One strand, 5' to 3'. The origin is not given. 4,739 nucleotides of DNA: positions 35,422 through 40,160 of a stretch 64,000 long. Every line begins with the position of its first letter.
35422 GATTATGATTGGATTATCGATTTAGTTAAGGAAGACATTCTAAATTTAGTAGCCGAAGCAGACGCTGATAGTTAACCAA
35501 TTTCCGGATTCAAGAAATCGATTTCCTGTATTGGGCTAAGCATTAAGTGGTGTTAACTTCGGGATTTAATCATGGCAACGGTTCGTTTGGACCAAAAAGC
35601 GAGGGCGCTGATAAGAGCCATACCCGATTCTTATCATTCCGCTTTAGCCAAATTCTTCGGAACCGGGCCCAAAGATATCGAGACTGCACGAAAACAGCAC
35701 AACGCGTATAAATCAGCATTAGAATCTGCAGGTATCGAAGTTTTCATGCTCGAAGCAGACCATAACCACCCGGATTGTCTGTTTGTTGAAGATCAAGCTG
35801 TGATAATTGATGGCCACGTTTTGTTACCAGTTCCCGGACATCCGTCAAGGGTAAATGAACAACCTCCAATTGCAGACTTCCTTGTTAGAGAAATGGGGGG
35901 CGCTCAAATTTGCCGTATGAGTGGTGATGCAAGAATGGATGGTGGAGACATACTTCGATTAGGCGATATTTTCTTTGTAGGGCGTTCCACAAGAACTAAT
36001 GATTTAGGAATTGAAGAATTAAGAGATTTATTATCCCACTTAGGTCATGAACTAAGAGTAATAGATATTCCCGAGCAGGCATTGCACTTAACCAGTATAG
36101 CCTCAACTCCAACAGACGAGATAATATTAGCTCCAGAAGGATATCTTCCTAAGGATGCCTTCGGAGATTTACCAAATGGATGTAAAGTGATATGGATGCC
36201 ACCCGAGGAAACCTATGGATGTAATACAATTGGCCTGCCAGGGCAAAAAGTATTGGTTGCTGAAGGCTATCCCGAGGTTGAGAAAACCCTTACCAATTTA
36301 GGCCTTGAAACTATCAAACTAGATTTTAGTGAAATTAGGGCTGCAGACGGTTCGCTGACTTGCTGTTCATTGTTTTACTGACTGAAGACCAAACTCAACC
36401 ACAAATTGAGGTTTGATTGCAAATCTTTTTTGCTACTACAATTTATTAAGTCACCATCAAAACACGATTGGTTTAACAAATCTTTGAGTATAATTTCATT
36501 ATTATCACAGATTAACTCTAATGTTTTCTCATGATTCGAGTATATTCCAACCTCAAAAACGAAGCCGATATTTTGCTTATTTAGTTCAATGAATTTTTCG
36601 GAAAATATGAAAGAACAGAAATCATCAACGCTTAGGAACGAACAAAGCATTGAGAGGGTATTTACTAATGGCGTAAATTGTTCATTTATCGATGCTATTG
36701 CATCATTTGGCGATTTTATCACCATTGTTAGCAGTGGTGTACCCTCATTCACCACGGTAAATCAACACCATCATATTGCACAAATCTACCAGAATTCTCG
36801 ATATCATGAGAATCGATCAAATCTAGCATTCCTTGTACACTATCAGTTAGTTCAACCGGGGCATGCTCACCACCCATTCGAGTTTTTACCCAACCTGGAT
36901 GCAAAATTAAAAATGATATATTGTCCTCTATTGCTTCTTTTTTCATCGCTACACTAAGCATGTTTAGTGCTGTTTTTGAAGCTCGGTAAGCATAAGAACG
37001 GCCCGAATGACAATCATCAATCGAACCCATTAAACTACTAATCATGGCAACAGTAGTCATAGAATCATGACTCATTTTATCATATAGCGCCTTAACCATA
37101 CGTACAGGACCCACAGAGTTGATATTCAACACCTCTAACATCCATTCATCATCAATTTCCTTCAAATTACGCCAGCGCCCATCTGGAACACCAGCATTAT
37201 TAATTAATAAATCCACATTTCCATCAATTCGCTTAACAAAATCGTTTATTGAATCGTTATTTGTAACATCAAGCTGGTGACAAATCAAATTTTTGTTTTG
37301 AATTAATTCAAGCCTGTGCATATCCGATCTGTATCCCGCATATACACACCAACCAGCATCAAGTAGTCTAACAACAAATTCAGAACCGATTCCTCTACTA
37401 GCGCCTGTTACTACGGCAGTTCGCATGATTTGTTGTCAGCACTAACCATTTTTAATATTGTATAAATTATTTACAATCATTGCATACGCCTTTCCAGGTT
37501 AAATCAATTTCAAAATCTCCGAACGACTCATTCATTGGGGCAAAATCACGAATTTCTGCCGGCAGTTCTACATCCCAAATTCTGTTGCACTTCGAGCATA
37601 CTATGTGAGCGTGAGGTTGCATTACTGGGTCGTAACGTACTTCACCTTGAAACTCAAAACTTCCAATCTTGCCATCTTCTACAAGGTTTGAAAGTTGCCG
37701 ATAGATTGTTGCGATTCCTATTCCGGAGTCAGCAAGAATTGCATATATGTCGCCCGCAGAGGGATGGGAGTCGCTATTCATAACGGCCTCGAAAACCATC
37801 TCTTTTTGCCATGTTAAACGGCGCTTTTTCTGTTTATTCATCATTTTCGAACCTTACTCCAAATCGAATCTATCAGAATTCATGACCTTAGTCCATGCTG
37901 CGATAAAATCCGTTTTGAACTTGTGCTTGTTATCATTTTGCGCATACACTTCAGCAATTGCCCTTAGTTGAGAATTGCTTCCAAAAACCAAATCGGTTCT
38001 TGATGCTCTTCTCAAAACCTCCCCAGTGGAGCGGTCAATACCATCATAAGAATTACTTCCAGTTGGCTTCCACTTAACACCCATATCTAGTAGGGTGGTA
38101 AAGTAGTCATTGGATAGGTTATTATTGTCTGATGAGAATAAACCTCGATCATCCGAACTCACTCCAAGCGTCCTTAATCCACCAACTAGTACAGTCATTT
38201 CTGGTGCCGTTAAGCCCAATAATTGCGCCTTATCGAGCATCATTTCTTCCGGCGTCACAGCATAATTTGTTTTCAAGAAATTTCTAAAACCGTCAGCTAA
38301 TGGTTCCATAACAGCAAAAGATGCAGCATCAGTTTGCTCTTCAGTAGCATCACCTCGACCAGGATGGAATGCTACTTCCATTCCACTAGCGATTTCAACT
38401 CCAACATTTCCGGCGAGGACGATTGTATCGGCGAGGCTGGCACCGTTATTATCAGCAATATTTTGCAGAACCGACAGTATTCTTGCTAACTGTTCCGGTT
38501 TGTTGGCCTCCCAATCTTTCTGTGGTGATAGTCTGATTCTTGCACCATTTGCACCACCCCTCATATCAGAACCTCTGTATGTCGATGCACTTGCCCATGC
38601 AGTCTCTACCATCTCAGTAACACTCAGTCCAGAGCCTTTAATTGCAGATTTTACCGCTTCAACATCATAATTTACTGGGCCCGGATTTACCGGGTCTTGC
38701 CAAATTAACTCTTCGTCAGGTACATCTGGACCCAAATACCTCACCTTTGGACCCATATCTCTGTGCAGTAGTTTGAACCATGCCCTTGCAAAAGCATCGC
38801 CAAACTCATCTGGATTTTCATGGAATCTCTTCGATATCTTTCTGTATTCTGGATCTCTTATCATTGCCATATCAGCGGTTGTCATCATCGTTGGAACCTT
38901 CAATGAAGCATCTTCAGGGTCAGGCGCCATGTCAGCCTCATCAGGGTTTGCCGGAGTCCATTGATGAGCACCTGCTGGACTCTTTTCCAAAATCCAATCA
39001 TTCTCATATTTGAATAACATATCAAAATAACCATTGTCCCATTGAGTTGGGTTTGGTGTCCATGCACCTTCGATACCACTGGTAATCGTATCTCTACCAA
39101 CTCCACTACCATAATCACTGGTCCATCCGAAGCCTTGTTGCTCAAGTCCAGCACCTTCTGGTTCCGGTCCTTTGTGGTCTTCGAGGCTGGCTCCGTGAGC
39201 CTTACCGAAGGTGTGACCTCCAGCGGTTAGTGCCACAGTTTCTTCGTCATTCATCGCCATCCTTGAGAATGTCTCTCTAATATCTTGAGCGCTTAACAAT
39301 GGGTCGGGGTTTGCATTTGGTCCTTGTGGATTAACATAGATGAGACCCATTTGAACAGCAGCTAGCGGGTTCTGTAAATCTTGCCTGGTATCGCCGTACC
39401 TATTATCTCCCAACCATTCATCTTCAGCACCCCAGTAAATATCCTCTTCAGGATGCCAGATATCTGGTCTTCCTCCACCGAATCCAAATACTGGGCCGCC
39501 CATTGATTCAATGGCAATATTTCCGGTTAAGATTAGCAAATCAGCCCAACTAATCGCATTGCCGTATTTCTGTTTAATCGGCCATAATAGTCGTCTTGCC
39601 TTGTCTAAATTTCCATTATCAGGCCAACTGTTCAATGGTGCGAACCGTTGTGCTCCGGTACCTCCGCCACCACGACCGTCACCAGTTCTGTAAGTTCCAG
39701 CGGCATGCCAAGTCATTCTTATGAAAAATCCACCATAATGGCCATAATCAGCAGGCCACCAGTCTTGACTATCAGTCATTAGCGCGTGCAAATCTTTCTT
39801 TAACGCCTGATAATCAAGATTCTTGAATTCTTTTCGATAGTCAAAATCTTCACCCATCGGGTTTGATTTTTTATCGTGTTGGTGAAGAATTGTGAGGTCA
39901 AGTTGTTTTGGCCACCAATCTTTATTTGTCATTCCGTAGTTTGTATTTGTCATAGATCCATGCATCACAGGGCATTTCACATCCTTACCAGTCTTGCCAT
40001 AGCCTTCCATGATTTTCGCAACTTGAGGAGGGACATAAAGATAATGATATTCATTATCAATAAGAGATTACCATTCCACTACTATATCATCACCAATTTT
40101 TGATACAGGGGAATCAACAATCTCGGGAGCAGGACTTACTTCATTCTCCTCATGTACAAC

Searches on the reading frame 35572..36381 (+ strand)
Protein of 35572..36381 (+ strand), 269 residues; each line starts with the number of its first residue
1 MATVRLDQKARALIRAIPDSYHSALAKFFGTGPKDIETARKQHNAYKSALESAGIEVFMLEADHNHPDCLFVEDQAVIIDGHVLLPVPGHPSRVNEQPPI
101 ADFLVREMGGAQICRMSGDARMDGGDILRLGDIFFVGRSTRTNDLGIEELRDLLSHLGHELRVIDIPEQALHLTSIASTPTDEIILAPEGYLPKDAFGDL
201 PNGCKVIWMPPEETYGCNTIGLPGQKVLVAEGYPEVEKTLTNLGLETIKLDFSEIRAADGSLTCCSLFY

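Call 9: search_protein_families(library=pfam, proteins=[window:35572-36381:+])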
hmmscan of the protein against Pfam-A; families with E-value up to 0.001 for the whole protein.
window:35572-36381:+ (269 aa): 2 families
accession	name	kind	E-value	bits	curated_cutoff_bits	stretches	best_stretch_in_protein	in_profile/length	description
PF02274.22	ADI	-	3.2e-09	36.8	22.8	1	69-166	124-231/377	Arginine deiminase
PF19420.4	DDAH_eukar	-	4.8e-06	26.5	23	1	36-265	25-286/291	N,N dimethylarginine dimethylhydrolase, eukaryotic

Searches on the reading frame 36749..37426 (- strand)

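Call 9: search_protein_families(library=pfam, proteins=[window:36749-37426:-])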
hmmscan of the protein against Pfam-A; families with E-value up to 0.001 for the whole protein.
window:36749-37426:- (225 aa): 4 families
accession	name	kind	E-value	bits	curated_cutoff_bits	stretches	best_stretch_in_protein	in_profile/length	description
PF00106.31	adh_short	-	3e-33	115.4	26.6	1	3-187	2-189/195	short chain dehydrogenase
PF13561.12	adh_short_C2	-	3.1e-18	66.6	27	1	8-188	1-184/236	Enoyl-(Acyl carrier protein) reductase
PF01370.27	Epimerase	-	9.5e-08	32.2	20.9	1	5-165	2-160/240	NAD dependent epimerase/dehydratase family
PF13460.12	NAD_binding_10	-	4.1e-06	27.2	27.2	1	8-191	1-157/184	NAD(P)H-binding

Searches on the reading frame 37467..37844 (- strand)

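Call 9: search_protein_families(library=pfam, proteins=[window:37467-37844:-])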
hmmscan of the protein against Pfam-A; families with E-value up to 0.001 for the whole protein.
window:37467-37844:- (125 aa): 1 family
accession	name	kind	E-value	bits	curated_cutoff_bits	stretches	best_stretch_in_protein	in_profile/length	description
PF01475.25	FUR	-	1.6e-16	60.9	23.1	1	8-95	4-96/121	Ferric uptake regulator family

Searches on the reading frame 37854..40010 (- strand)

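Call 9: search_protein_families(library=pfam, proteins=[window:37854-40010:-])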
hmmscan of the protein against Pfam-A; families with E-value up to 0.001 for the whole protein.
window:37854-40010:- (718 aa): 1 family
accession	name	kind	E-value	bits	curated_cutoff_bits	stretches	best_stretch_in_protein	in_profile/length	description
PF00141.28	peroxidase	-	1.1e-72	245.1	27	2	87-399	11-237/237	Peroxidase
